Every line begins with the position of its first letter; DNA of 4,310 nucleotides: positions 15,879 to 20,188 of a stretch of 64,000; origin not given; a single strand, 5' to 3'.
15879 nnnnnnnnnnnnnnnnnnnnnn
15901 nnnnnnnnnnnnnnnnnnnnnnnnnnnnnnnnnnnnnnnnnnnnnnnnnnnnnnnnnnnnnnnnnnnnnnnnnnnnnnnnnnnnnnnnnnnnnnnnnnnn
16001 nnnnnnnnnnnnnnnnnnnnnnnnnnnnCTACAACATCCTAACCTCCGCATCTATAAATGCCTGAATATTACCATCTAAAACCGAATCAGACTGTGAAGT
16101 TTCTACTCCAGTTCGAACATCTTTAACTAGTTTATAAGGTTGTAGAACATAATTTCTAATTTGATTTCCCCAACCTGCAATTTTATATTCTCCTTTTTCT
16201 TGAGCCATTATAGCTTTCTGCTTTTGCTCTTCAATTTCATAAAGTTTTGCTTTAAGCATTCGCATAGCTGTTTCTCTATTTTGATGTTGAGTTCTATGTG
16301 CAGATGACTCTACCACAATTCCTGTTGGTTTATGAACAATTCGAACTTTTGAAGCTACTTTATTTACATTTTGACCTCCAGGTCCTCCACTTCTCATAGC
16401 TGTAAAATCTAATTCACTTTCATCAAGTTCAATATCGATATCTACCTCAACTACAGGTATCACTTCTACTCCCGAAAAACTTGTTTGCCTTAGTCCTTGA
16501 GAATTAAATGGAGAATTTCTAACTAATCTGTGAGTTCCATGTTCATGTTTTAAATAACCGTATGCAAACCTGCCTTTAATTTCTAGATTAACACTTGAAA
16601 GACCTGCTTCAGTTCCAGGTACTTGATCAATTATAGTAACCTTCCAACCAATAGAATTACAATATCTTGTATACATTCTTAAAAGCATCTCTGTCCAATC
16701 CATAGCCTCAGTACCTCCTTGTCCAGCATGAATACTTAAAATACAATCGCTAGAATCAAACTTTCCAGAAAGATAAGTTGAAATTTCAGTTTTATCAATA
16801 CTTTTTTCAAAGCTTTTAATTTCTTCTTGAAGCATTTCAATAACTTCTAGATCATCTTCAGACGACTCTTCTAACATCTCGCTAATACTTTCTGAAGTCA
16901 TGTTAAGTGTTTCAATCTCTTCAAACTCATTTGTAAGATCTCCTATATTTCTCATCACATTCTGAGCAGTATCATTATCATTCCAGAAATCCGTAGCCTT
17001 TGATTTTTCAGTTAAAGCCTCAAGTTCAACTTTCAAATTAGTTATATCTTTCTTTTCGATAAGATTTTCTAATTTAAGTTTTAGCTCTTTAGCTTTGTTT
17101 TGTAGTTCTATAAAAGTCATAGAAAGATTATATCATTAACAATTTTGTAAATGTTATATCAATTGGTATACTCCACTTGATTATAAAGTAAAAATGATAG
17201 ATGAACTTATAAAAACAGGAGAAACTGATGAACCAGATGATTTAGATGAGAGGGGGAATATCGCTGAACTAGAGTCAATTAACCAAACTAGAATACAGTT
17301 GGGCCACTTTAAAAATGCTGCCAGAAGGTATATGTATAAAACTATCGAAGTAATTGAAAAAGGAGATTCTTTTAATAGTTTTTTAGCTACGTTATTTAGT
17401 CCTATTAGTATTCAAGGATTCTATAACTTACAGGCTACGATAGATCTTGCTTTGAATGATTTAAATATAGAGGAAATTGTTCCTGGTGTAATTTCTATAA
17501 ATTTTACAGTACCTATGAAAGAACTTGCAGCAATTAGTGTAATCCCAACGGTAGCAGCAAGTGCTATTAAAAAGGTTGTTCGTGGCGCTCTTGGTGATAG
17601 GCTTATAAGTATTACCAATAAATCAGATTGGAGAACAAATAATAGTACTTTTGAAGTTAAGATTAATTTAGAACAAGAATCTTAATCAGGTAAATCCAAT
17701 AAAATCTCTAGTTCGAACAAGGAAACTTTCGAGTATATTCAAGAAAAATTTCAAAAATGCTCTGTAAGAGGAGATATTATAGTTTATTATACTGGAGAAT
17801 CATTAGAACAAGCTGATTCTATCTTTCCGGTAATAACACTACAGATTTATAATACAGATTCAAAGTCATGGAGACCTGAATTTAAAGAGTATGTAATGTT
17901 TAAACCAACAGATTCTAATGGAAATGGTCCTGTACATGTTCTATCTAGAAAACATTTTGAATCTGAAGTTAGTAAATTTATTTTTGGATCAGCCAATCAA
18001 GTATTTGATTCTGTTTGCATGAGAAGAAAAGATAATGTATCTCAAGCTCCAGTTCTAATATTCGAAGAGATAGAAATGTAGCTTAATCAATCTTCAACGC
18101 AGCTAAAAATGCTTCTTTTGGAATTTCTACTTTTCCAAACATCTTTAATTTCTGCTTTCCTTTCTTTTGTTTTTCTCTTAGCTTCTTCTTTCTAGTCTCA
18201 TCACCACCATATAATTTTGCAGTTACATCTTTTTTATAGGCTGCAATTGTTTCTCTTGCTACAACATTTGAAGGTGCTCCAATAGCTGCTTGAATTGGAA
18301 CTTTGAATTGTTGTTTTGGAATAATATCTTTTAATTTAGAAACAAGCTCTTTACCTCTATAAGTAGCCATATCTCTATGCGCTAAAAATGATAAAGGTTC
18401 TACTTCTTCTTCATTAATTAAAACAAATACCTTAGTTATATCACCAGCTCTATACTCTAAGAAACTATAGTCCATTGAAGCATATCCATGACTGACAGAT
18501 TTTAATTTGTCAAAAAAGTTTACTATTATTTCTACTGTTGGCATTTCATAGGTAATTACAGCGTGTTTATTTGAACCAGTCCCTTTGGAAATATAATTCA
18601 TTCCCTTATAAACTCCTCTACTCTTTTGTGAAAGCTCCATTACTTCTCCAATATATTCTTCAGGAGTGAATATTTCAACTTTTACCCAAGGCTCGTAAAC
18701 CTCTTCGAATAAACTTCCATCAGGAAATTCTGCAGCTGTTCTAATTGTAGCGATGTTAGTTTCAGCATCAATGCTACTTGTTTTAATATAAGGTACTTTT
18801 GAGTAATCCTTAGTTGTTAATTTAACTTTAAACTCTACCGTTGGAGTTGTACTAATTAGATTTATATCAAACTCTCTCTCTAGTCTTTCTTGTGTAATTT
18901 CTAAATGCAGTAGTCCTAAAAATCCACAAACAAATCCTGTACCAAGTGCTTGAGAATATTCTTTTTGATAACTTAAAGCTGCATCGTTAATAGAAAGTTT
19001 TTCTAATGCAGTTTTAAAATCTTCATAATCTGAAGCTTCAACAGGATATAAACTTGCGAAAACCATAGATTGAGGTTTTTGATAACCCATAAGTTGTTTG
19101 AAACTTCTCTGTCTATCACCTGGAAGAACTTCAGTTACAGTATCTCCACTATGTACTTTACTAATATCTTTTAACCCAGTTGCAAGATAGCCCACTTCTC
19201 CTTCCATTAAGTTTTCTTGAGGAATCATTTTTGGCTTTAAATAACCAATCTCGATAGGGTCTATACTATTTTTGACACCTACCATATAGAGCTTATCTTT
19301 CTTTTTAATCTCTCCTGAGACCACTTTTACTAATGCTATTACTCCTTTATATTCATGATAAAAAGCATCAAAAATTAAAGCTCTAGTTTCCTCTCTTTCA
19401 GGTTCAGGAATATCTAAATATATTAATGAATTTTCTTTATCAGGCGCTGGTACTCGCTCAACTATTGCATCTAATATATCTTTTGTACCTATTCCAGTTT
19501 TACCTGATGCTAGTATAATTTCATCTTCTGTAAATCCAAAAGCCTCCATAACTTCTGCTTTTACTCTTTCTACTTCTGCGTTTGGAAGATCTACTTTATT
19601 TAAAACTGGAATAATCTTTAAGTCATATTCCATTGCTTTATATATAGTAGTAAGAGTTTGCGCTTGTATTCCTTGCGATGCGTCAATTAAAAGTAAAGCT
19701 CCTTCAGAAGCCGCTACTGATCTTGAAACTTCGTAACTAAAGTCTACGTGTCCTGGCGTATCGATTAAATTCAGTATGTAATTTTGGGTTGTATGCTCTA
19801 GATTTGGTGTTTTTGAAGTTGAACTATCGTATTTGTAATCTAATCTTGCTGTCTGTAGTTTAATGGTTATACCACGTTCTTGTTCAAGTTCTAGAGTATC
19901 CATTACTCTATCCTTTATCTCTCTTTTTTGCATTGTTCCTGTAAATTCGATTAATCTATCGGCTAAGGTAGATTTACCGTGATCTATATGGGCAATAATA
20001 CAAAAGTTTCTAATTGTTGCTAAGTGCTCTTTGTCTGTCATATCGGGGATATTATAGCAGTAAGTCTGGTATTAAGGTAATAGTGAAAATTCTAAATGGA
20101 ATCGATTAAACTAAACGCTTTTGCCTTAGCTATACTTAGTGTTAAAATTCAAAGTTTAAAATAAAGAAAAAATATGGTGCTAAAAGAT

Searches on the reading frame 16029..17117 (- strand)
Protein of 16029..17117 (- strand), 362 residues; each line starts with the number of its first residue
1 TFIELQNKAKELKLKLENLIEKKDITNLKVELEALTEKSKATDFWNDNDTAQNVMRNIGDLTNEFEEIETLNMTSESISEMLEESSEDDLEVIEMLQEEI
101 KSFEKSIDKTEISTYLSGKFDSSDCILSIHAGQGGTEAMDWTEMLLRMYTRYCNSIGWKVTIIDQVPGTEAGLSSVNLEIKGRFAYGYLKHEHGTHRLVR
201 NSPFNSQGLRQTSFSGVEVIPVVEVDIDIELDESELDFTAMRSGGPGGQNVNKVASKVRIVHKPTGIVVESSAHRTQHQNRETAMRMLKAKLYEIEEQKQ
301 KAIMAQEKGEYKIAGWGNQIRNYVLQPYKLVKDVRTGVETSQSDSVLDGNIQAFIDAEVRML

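Call 74: search_protein_families(library=pfam, proteins=[window:16029-17117:-], max_evalue=0.00001)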
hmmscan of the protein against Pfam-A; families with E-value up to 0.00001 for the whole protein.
window:16029-17117:- (362 aa): 2 families
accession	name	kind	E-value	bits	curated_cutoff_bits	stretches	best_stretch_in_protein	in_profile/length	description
PF03462.23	PCRF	-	4.3e-54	183.7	24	1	29-217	2-194/194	PCRF domain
PF00472.26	RF-1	-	1.6e-37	128.4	35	1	226-335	2-116/116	RF-1 domain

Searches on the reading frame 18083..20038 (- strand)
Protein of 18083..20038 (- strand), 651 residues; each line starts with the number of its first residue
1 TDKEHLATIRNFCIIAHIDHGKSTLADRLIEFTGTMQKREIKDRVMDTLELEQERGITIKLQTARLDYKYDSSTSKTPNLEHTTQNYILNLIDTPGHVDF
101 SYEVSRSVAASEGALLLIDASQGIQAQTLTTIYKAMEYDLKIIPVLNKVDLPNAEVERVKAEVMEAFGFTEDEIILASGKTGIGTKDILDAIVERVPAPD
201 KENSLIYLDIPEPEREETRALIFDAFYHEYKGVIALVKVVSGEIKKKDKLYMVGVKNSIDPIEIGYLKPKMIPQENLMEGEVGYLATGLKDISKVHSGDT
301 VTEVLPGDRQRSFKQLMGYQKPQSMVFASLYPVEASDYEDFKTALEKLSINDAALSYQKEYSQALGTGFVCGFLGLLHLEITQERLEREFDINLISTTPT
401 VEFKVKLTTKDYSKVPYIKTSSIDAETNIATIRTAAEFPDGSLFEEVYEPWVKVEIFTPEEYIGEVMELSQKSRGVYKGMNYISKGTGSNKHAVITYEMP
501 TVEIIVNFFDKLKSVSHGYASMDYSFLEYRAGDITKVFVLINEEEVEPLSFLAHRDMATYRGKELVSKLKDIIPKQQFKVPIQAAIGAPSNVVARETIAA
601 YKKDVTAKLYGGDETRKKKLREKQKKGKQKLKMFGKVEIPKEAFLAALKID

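Call 74: search_protein_families(library=pfam, proteins=[window:18083-20038:-], max_evalue=0.00001)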
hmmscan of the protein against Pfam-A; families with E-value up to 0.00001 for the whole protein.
window:18083-20038:- (651 aa): 5 families
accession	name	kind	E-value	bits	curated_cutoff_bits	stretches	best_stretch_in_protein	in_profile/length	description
PF00009.33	GTP_EFTU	-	5.6e-54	183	26.5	1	8-197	2-187/188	Elongation factor Tu GTP binding domain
PF06421.17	LepA_C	-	1.1e-41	141.7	29.7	1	541-649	1-107/107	GTP-binding protein LepA C-terminus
PF00679.30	EFG_C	-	1.5e-19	70.2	27.9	1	447-531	2-80/89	Elongation factor G C-terminus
PF03144.31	GTP_EFTU_D2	-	9.9e-11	42.4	30.3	1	232-302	1-73/73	Elongation factor Tu domain 2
PF14492.12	EFG_III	-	1.2e-06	28.9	27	1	322-395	2-72/75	Elongation Factor G, domain III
